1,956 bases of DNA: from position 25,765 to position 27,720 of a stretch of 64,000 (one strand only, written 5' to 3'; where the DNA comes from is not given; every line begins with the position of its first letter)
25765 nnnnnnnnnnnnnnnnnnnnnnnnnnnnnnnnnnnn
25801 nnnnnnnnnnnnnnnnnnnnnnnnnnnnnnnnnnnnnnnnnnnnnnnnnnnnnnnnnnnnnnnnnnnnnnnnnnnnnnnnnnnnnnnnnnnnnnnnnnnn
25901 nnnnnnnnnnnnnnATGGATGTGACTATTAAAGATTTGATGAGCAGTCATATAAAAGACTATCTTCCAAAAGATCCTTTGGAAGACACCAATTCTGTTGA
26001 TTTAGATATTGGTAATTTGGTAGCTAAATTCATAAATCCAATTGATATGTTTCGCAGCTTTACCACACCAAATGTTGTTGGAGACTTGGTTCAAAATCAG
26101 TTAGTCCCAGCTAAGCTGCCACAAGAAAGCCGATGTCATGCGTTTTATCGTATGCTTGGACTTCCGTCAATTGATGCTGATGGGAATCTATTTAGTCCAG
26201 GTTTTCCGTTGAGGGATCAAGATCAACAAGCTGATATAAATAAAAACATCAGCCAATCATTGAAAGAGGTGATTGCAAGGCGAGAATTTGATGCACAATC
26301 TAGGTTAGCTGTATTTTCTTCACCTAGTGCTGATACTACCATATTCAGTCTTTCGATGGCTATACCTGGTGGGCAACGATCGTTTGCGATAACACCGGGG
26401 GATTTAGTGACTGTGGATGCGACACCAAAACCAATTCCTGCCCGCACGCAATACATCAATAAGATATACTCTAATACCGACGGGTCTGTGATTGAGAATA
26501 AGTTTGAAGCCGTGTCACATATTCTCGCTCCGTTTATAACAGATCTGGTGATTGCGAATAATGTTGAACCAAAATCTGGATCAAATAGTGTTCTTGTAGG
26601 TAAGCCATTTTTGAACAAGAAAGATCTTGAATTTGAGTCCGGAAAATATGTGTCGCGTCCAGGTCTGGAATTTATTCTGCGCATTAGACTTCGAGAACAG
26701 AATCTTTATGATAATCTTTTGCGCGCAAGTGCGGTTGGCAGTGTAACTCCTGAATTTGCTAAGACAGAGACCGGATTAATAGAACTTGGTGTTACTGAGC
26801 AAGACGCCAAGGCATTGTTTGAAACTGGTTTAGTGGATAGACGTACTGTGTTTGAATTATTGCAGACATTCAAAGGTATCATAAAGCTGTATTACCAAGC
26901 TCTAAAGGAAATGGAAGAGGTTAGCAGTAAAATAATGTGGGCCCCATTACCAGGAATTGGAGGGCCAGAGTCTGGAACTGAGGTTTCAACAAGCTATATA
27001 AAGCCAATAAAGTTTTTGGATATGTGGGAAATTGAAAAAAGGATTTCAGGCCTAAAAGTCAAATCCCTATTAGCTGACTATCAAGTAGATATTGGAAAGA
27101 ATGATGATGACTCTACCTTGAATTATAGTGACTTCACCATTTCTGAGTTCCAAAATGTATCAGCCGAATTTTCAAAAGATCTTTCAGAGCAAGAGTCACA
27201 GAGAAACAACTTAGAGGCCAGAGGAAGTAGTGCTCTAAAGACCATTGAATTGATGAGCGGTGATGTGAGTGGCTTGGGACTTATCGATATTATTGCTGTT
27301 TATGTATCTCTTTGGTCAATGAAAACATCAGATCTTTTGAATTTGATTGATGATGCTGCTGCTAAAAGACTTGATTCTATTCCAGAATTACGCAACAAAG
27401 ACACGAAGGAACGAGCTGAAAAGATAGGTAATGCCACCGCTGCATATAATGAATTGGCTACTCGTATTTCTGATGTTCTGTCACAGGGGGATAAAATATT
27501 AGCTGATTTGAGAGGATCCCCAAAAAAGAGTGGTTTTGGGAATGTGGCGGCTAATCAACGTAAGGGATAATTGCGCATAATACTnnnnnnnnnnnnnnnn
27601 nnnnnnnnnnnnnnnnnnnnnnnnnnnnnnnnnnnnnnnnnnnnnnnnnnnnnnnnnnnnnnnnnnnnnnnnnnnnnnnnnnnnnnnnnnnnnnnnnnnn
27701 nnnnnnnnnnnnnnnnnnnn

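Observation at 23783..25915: Polytopic membrane protein encoded inside the baseplate/central-spike module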

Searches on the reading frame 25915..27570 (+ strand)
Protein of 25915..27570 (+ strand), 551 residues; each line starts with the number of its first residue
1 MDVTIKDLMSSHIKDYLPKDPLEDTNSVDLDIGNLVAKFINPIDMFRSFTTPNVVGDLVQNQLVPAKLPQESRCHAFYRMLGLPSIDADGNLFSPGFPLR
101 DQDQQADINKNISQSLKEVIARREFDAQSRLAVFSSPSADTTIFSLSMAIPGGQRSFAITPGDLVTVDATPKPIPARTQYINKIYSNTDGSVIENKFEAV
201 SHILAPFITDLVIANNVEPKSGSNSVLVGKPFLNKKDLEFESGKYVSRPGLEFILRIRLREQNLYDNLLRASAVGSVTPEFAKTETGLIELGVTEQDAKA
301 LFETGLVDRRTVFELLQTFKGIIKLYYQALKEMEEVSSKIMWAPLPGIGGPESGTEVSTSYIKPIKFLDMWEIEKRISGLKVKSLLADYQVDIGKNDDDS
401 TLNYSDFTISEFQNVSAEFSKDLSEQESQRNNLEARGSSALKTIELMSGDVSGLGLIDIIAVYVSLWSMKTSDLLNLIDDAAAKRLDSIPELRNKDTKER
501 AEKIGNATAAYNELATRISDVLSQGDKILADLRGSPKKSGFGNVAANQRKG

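Call 5: search_protein_families(library=pfam, proteins=[window:25915-27570:+], max_evalue=0.01)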
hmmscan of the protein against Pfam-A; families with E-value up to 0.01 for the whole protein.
window:25915-27570:+ (551 aa): 0 families

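Call 6: search_protein_families(library=phrogs, proteins=[window:25915-27570:+], max_evalue=0.01)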
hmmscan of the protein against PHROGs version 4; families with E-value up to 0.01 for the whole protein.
window:25915-27570:+ (551 aa): 0 families

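Call 30: search_solved_structures(query=window:25915-27567:+, max_evalue=1)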
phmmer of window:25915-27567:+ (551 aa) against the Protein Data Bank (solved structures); distinct sequences matched with E-value up to 1: 0.

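Call 59: search_solved_structures(query=A4, max_evalue=1)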
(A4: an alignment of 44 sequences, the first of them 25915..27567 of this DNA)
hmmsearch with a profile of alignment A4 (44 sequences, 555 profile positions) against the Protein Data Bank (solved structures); distinct sequences matched with E-value up to 1: 1.
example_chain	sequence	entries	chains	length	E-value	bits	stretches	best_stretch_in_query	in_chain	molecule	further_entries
1ge9_A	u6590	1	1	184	0.089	14.8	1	250-351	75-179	RIBOSOME RECYCLING FACTOR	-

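Call 86: search_protein_families(library=pfam, alignment_id=A4, max_evalue=0.1)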
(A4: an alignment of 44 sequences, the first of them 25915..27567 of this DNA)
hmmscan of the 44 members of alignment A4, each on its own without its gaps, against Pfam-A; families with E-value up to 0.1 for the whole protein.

A. member 1, window:25915-27567:+ (551 aa): 0 families

B. families by the number of members that match (of 44 scanned): 17 families
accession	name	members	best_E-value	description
PF08656.15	DASH_Dad3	2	0.022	DASH complex subunit Dad3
PF22928.2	INTS1_R4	1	2.6e-05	Integrator complex subunit 1, R4 domain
PF16043.11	DUF4795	1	0.003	Domain of unknown function (DUF4795)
PF06255.18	MafB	1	0.011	Neisseria toxin MafB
PF21572.2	Nop5_56-rel_N_Arc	1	0.018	Archaeal Nop5/56-rel, N-terminal domain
PF10475.15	Vps54_N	1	0.019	Vacuolar-sorting protein 54, of GARP complex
PF14182.11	YgaB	1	0.024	YgaB-like protein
PF24347.1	FIGL1_N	1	0.03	FIGL1 N-terminal domain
PF04280.21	Tim44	1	0.034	Tim44-like domain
PF25448.1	DUF7897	1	0.041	Domain of unknown function (DUF7897)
PF11429.13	Colicin_D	1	0.044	Colicin D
PF22652.1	DUF7006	1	0.049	Family of unknown function (DUF7006)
PF04697.18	Pinin_SDK_N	1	0.057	pinin/SDK conserved region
PF14165.11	YtzH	1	0.058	YtzH-like protein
PF02413.22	Caudo_TAP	1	0.082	Caudovirales tail fibre assembly protein, lambda gpK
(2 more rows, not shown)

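Call 102: search_protein_families(library=ncbifam, proteins=[window:25915-27567:+], max_evalue=0.05)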
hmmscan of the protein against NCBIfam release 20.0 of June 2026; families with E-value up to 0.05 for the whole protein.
window:25915-27567:+ (551 aa): 0 families

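Call 103: search_protein_families(library=padloc, proteins=[window:25915-27567:+], max_evalue=0.05)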
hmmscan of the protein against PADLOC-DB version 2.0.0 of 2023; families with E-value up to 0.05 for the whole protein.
window:25915-27567:+ (551 aa): 0 families
